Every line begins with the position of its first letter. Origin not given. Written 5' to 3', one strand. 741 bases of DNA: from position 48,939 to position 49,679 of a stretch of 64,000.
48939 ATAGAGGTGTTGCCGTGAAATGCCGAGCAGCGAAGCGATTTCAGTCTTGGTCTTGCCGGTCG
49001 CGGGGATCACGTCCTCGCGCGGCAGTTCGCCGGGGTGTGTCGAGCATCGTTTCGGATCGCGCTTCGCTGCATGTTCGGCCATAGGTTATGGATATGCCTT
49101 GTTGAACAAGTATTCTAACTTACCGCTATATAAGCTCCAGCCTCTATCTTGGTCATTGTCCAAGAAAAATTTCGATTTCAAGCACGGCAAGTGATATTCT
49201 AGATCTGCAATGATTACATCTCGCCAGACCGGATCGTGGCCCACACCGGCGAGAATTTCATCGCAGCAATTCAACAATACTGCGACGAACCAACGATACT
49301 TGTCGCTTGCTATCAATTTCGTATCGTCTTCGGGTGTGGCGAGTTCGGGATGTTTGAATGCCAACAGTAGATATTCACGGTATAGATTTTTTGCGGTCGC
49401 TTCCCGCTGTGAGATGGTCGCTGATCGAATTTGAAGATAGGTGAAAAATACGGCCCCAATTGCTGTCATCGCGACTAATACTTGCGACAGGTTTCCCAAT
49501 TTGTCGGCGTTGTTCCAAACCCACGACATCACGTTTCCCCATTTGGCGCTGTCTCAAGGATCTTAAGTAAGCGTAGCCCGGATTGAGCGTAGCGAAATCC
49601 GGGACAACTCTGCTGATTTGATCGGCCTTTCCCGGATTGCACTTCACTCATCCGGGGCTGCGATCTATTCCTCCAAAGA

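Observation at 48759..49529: HigA-type antitoxin coupled to a 148-aa membrane-anchored protein in place of HigB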

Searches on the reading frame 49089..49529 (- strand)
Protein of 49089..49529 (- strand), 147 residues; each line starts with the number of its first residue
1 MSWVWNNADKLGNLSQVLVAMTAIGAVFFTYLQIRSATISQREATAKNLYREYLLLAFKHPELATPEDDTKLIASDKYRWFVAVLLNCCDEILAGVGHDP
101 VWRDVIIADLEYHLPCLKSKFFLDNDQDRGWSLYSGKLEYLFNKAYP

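Call 3: search_protein_families(library=pfam, proteins=[window:49089-49529:-], max_evalue=1)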
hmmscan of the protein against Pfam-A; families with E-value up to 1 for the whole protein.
window:49089-49529:- (147 aa): 2 families
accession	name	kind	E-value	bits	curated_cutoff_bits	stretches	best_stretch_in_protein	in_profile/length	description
PF23579.1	ARM_TBCD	-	0.005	16.4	27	1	16-87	88-160/280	Tubulin-specific chaperone D-like, ARM repeat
PF19560.4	DUF6082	-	0.12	12.4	26.7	1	9-65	6-61/163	Family of unknown function (DUF6082)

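Call 4: search_protein_families(library=padloc, proteins=[window:49089-49529:-], max_evalue=1)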
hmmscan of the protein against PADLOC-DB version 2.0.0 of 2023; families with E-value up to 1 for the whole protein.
window:49089-49529:- (147 aa): 2 families
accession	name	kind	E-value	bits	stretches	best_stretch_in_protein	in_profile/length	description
PDLC03821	Drt1b|RTasTM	-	1.2e-22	78.8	1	8-120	14-128/151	DRT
PDLC02172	Drt1b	-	4.7e-05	21.6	1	15-118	12-121/144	-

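Call 5: search_protein_families(library=ncbifam, proteins=[window:49089-49529:-], max_evalue=1)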
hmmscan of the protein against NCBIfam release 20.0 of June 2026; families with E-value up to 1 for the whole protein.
window:49089-49529:- (147 aa): 0 families

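Call 6: find_homologous_proteins(query=window:49089-49529:-, max_evalue=0.001)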
Query window:49089-49529:- (147 aa): 3 proteins with E <= 0.001 among 17 candidates.
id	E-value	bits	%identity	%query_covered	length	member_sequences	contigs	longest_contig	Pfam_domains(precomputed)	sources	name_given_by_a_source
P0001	7.4e-96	336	100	100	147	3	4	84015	-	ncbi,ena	-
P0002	1.3e-57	212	65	100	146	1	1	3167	-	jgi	jgi:hypothetical protein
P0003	1.5e-51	192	58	100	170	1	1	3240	-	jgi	-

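Call 7: search_protein_families(library=phrogs, proteins=[window:49089-49529:-], max_evalue=1)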
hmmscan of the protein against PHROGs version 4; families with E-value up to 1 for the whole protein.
window:49089-49529:- (147 aa): 0 families

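Call 9: find_encoding_contigs(protein=P0001, flank=6000, max_places=6)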
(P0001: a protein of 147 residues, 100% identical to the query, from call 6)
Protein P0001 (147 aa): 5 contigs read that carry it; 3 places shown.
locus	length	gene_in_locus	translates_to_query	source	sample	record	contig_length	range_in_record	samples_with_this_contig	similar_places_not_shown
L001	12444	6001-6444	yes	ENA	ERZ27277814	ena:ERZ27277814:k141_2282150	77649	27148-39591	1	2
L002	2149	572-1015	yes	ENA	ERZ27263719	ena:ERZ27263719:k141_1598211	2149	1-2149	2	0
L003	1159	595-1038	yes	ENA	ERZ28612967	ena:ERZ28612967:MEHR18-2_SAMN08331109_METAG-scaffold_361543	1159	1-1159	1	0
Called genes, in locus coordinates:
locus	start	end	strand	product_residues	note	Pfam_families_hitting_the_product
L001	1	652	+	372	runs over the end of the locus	PF13458:Peripla_BP_6, PF13433:Peripla_BP_5, PF01094:ANF_receptor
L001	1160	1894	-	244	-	PF02683:DsbD_TM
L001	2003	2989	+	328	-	PF03576:Peptidase_S58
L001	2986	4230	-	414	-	PF01266:DAO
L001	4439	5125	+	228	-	PF00834:Ribul_P_3_epim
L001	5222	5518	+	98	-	PF01909:NTP_transf_2, PF18765:Polbeta (weak)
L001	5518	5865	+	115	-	PF01934:HepT-like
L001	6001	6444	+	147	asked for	-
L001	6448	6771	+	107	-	-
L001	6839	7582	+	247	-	PF13531:SBP_bac_11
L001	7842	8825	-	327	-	PF03401:TctC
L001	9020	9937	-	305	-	PF12973:Cupin_7 (weak)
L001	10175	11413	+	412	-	PF02771:Acyl-CoA_dh_N (weak), PF08028:Acyl-CoA_dh_2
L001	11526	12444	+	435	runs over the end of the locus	PF00206:Lyase_1, PF10397:ADSL_C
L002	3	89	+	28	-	?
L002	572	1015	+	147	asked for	-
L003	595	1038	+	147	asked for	-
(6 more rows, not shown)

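Call 11: find_encoding_contigs(protein=P0002, flank=6000)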
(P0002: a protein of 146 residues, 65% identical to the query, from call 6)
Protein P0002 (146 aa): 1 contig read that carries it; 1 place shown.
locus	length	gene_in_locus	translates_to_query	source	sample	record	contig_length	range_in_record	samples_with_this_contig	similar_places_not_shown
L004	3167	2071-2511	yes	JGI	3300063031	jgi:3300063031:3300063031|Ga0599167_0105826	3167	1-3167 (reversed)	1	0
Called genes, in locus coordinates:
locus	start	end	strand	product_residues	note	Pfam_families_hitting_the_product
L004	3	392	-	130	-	?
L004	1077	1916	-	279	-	-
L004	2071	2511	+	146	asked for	-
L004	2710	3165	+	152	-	?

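Call 12: find_encoding_contigs(protein=P0003, flank=6000)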
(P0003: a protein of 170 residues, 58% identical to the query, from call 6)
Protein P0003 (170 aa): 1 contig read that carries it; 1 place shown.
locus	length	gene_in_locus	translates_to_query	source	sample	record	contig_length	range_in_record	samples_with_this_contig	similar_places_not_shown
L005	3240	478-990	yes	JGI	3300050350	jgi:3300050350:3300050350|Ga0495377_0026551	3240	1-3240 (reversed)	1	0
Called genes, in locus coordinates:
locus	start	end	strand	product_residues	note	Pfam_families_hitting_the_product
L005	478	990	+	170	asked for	-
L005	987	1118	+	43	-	PF14384:BrnA_antitoxin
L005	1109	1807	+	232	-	-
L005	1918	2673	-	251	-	PF10386:DUF2441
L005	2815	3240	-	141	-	?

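Call 19: search_protein_representatives(alignment_id=A1)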
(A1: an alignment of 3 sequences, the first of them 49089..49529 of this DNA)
Query: 3 sequences, 147 profile positions. Proteins with E-value up to 0.001 (for the whole library): 875; up to 1e-10: 287; up to 1e-30: 11. The best 150 are listed.
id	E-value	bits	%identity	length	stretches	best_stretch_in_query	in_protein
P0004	8.2e-52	191.3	-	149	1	2-145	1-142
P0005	2.3e-48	180.2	-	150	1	1-145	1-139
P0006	9.6e-48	178.1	-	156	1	4-146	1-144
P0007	5.4e-39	149.8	-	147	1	1-143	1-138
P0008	7.9e-37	142.7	-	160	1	1-146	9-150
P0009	4.8e-35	137.0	-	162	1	9-143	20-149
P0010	7.3e-35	136.4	-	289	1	2-143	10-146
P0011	2.0e-33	131.7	-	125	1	2-86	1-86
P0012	8.2e-33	129.7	-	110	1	3-107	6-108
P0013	9.6e-33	129.5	-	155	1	1-143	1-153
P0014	2.0e-32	128.5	-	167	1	6-143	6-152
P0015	3.1e-29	118.1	-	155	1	2-144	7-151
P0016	1.9e-28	115.6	-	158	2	36-140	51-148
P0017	1.8e-27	112.4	-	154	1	3-141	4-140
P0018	1.1e-26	109.9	-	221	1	4-143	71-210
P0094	1.5e-15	73.8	-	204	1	7-119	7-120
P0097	1.8e-15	73.5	-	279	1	9-144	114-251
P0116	1.2e-14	70.8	-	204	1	3-124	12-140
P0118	1.4e-14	70.6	-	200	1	15-146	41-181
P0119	1.4e-14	70.6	-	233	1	8-127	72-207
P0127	3.0e-14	69.5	-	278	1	9-143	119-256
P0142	7.3e-14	68.3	-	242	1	19-123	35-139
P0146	1.2e-13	67.5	-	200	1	8-123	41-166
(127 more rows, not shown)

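Call 22: search_protein_families(library=pfam, alignment_id=A2, max_evalue=0.01)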
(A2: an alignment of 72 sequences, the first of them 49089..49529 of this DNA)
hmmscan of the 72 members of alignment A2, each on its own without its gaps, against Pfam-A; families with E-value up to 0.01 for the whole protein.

A. member 1, window:49089-49529:- (147 aa): 1 family
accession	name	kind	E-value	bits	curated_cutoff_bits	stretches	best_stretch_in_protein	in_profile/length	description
PF23579.1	ARM_TBCD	-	0.005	16.4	27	1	16-87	88-160/280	Tubulin-specific chaperone D-like, ARM repeat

B. families by the number of members that match (of 72 scanned): 3 families
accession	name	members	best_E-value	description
PF19560.4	DUF6082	8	0.00042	Family of unknown function (DUF6082)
PF23579.1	ARM_TBCD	2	0.005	Tubulin-specific chaperone D-like, ARM repeat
PF09976.15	TPR_21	1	0.0075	Tetratricopeptide repeat-like domain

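Call 23: search_protein_families(library=padloc, alignment_id=A2, max_evalue=0.001)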
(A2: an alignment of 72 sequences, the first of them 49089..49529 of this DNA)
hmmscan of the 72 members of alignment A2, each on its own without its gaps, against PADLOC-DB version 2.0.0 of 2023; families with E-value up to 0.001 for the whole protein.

A. member 1, window:49089-49529:- (147 aa): 2 families
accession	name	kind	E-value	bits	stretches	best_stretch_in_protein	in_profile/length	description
PDLC03821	Drt1b|RTasTM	-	1.2e-22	78.8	1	8-120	14-128/151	DRT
PDLC02172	Drt1b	-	4.7e-05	21.6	1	15-118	12-121/144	-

B. families by the number of members that match (of 72 scanned): 3 families
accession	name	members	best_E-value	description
PDLC03821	Drt1b|RTasTM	72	3.1e-34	DRT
PDLC02172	Drt1b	66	1e-18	-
PDLC01146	Cas3d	1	0.00016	Cas3d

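Call 30: find_homologous_proteins(query=A2, max_evalue=0.00001)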
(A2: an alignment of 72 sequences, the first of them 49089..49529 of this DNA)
Query A2 (72 sequences) (147 aa, profile of the alignment): 45 proteins with E <= 0.00001 among 7593 candidates.
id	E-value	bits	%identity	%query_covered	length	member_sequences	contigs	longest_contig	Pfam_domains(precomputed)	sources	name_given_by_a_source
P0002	4.3e-52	194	65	100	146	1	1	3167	-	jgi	jgi:hypothetical protein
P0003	2.7e-50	189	58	100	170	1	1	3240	-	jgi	-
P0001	1.1e-46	177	100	100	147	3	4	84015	-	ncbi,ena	-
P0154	8.9e-43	164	32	79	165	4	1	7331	-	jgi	jgi:hypothetical protein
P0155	1.6e-42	163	31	79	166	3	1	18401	-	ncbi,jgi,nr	ncbi:MAG: hypothetical protein QOF09_2414 [Alphaproteobacteria bacterium]|jgi:hypothetical protein|n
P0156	1.6e-42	163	33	79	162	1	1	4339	-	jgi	jgi:hypothetical protein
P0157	4.7e-42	162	34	79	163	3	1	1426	-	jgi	jgi:hypothetical protein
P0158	1.3e-41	160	32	85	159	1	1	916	-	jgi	jgi:hypothetical protein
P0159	1.4e-41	160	35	71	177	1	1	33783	-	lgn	-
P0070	1.4e-41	160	31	79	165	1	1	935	-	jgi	jgi:gamma-glutamylcysteine synthetase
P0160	2.4e-41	159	34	71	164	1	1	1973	-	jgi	jgi:hypothetical protein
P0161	3.2e-41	159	34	71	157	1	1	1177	-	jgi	jgi:hypothetical protein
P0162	3.7e-41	159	34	80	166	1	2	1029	-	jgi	jgi:hypothetical protein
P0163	5.5e-41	158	30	93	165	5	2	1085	-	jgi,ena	jgi:hypothetical protein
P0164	5.8e-41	158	33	79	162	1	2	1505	-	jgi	jgi:hypothetical protein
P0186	2.9e-33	133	35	91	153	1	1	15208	-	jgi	jgi:hypothetical protein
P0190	3.1e-22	97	26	95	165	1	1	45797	-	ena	-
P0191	4.4e-17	80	33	52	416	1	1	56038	-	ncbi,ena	-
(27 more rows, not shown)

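Call 31: find_encoding_contigs(protein=P0155, flank=5000, max_places=3)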
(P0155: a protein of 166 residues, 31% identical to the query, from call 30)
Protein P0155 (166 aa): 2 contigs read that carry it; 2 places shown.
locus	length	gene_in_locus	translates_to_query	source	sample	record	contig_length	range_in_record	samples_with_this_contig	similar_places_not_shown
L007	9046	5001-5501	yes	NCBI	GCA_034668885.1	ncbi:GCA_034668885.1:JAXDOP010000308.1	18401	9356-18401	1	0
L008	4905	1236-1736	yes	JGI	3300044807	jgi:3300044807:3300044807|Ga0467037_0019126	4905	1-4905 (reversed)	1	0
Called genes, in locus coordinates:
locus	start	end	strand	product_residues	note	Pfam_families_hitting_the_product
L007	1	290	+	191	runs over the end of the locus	PF01058:Oxidored_q6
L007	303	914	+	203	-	PF00329:Complex1_30kDa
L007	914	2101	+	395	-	PF00346:Complex1_49kDa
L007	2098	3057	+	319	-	PF05050:Methyltransf_21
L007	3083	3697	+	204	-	PF01257:2Fe-2S_thioredx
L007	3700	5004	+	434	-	PF01512:Complex1_51K, PF10531:SLBB, PF22461:SLBB_2, PF10589:NADH_4Fe-4S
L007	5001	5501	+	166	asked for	-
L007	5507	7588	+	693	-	PF00111:Fer2 (weak), PF13510:Fer2_4, PF10588:NADH-G_4Fe-4S_3, PF22117:Fer4_Nqo3, PF22151:Fer4_NDSU1, PF00384:Molybdopterin, PF09326:NADH_dhqG_C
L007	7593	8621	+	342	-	PF00146:NADHdh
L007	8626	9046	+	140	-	PF13183:Fer4_8 (faint), PF14697:Fer4_21 (faint), PF12797:Fer4_2 (faint), PF13237:Fer4_10 (weak), PF00037:Fer4 (weak), PF12838:Fer4_7, PF13187:Fer4_9, PF00037:Fer4, +2 more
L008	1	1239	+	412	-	?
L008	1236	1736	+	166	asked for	-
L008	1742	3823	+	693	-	PF00111:Fer2 (weak), PF13510:Fer2_4, PF10588:NADH-G_4Fe-4S_3, PF22117:Fer4_Nqo3, PF22151:Fer4_NDSU1, PF00384:Molybdopterin, PF09326:NADH_dhqG_C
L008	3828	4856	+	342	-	PF00146:NADHdh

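Call 32: find_encoding_contigs(protein=P0159, flank=5000, max_places=3)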
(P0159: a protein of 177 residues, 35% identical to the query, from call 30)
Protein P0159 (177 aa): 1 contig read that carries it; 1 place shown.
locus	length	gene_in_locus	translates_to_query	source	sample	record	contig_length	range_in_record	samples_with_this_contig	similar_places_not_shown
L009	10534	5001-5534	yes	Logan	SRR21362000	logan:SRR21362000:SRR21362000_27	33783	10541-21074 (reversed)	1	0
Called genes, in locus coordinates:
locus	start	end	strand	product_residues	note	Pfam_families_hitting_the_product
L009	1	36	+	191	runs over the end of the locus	PF01058:Oxidored_q6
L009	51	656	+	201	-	PF00329:Complex1_30kDa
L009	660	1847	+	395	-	PF00346:Complex1_49kDa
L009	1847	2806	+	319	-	PF05050:Methyltransf_21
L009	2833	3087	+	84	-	-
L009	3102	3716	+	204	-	PF01257:2Fe-2S_thioredx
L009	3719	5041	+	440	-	PF01512:Complex1_51K, PF10531:SLBB, PF22461:SLBB_2, PF10589:NADH_4Fe-4S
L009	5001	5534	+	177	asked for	-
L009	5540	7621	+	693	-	PF00111:Fer2 (weak), PF13510:Fer2_4, PF10588:NADH-G_4Fe-4S_3, PF22117:Fer4_Nqo3, PF22151:Fer4_NDSU1, PF00384:Molybdopterin, PF09326:NADH_dhqG_C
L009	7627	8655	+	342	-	PF00146:NADHdh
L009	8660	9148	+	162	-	PF13183:Fer4_8 (faint), PF14697:Fer4_21 (faint), PF12797:Fer4_2 (faint), PF13237:Fer4_10 (weak), PF12800:Fer4_4 (faint), PF12838:Fer4_7, PF13187:Fer4_9, PF00037:Fer4, +2 more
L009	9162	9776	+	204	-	PF00499:Oxidored_q3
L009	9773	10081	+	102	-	PF00420:Oxidored_q2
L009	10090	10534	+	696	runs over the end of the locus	PF00662:Proton_antipo_N, PF00361:Proton_antipo_M, PF06455:NADH5_C (faint)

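Call 33: find_encoding_contigs(protein=P0186, flank=5000, max_places=3)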
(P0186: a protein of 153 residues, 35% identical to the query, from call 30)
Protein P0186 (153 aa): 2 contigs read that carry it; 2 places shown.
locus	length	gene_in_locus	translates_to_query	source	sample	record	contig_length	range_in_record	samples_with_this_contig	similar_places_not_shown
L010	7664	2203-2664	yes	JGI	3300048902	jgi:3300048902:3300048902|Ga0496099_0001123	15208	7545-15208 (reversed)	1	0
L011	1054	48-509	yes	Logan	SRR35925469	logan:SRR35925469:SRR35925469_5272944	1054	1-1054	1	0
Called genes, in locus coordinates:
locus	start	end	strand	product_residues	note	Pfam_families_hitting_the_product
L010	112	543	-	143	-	-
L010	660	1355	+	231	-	PF00174:Oxidored_molyb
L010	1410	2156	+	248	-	PF00557:Peptidase_M24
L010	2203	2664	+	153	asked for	-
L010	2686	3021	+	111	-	-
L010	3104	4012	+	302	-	-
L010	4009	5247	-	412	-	PF02515:CoA_transf_3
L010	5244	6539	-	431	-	PF04542:Sigma70_r2, PF08281:Sigma70_r4_2, PF20239:DUF6596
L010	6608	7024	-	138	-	PF03795:YCII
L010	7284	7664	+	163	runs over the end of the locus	-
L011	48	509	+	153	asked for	-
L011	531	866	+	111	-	-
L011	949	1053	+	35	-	?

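Call 34: find_encoding_contigs(protein=P0190, flank=5000, max_places=3)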
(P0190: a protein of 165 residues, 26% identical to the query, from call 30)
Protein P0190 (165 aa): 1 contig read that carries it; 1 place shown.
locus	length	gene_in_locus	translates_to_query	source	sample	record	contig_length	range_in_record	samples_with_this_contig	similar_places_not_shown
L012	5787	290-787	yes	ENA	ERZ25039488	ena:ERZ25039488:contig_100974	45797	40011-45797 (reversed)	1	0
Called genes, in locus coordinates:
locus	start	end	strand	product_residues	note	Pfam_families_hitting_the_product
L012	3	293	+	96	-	?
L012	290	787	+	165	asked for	-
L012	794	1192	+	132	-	PF00111:Fer2, PF13510:Fer2_4, PF10588:NADH-G_4Fe-4S_3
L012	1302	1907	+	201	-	PF22117:Fer4_Nqo3, PF22151:Fer4_NDSU1, PF00384:Molybdopterin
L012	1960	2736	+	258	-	PF00384:Molybdopterin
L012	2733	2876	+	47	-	PF09326:NADH_dhqG_C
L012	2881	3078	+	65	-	-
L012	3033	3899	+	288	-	PF00146:NADHdh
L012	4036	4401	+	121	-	PF14697:Fer4_21 (faint), PF13237:Fer4_10 (weak), PF00037:Fer4 (weak), PF13183:Fer4_8 (weak), PF12838:Fer4_7, PF13187:Fer4_9, PF00037:Fer4, PF13484:Fer4_16 (weak), +3 more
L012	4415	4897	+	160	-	PF00499:Oxidored_q3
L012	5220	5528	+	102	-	PF00420:Oxidored_q2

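Call 39: find_encoding_contigs(protein=P0191, flank=5000, max_places=3)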
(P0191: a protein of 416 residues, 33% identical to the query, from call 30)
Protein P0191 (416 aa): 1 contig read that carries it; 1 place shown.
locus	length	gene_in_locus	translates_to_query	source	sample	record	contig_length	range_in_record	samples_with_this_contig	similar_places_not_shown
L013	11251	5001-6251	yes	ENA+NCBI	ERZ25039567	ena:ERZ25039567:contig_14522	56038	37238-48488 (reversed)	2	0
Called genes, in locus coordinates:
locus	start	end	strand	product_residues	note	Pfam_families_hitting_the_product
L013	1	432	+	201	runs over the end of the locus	PF00329:Complex1_30kDa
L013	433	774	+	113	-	PF04828:GFA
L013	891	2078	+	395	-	PF00346:Complex1_49kDa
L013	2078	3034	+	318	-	PF05050:Methyltransf_21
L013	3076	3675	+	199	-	PF01257:2Fe-2S_thioredx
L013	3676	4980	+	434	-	PF01512:Complex1_51K, PF10531:SLBB, PF22461:SLBB_2, PF10589:NADH_4Fe-4S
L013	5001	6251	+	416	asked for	-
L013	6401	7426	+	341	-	PF00384:Molybdopterin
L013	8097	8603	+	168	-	PF00146:NADHdh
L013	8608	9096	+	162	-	PF13183:Fer4_8 (faint), PF14697:Fer4_21 (faint), PF12797:Fer4_2 (faint), PF13237:Fer4_10 (weak), PF12800:Fer4_4 (faint), PF12838:Fer4_7, PF13187:Fer4_9, PF00037:Fer4, +2 more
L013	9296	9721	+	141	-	PF00499:Oxidored_q3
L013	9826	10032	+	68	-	PF00420:Oxidored_q2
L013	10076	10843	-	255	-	-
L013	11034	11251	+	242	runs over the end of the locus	PF00361:Proton_antipo_M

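Call 41: search_dna_similar(query=window:49089-49529:-, collection=plasmids, mode=protein, max_evalue=0.01, max_rows=30)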
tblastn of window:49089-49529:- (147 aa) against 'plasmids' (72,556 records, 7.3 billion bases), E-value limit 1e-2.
Records with a match: 4; places in all: 4; records where one place covers at least 80% of the query: 0.
Best place of each record, by identity: <60% 4.
By first word of the organism name: Rhizobium 2; Vibrio 1; Pseudoalteromonas 1.
By predicted mobility (MOB-suite, as given by PLSDB): non-mobilizable 2; conjugative 2.
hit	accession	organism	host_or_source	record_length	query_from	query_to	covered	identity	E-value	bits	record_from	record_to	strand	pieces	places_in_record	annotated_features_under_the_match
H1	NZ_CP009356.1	Vibrio tubiashii ATCC 19109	Mercenaria mercenaria,Larvae from hard ...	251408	17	118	69%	31.1%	1e-3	45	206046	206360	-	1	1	hypothetical protein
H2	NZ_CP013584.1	Rhizobium phaseoli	Phaseolus vulgaris,Whole ...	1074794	17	118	69%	30.2%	9e-10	62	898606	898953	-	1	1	record has no annotation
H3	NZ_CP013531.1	Rhizobium phaseoli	Phaseolus vulgaris,Whole ...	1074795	17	118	69%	30.2%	9e-10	62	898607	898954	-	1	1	record has no annotation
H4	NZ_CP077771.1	Pseudoalteromonas shioyasakiensis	Haliotis discus hannai,plate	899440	7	113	73%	28.2%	2e-6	53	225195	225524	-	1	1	hypothetical protein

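Call 42: get_annotated_region(hit=H1, flank=6000)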
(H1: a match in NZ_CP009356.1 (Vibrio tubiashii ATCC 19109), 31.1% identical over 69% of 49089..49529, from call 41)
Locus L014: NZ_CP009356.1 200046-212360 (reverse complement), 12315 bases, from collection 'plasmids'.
description: Vibrio tubiashii ATCC 19109 plasmid p251, complete sequence
organism: Vibrio tubiashii ATCC 19109 (NCBI taxid 1051646)
taxonomy: Bacteria; Pseudomonadota; Gammaproteobacteria; Vibrionales; Vibrionaceae; Vibrio; Vibrio tubiashii; Vibrio tubiashii ATCC 19109
host: -; source: Mercenaria mercenaria,Larvae from hard clams (Mercenaria mercenaria); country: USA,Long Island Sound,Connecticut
typing (MOB-suite, as given by PLSDB): non-mobilizable; replicon rep_cluster_419; mating-pair formation MPF_F
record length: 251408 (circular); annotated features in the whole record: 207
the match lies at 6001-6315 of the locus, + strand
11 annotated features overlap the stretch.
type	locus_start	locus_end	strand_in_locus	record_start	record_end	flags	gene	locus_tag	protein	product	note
CDS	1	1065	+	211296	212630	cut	qatC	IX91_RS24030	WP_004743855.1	Qat anti-phage system QueC-like protein QatC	GO:0051607 - defense response to virus [Evidence IEA]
CDS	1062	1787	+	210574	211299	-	qatD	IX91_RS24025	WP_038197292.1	Qat anti-phage system TatD family nuclease QatD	GO:0051607 - defense response to virus [Evidence IEA]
CDS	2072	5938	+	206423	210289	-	-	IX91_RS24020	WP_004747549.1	reverse transcriptase domain-containing protein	-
CDS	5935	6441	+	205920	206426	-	-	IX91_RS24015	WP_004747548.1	hypothetical protein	-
CDS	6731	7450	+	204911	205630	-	-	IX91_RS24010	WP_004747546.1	SIMPL domain-containing protein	-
CDS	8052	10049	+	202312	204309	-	-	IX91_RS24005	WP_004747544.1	hypothetical protein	-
CDS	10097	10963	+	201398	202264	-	-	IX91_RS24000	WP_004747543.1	hypothetical protein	-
CDS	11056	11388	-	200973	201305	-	-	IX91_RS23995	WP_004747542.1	YnfA family protein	-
CDS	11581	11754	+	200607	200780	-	-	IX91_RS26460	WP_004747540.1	DUF6435 family protein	-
CDS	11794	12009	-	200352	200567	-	-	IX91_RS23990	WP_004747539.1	TIGR02450 family Trp-rich protein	-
CDS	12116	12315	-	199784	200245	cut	-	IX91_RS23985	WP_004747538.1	MaoC family dehydratase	-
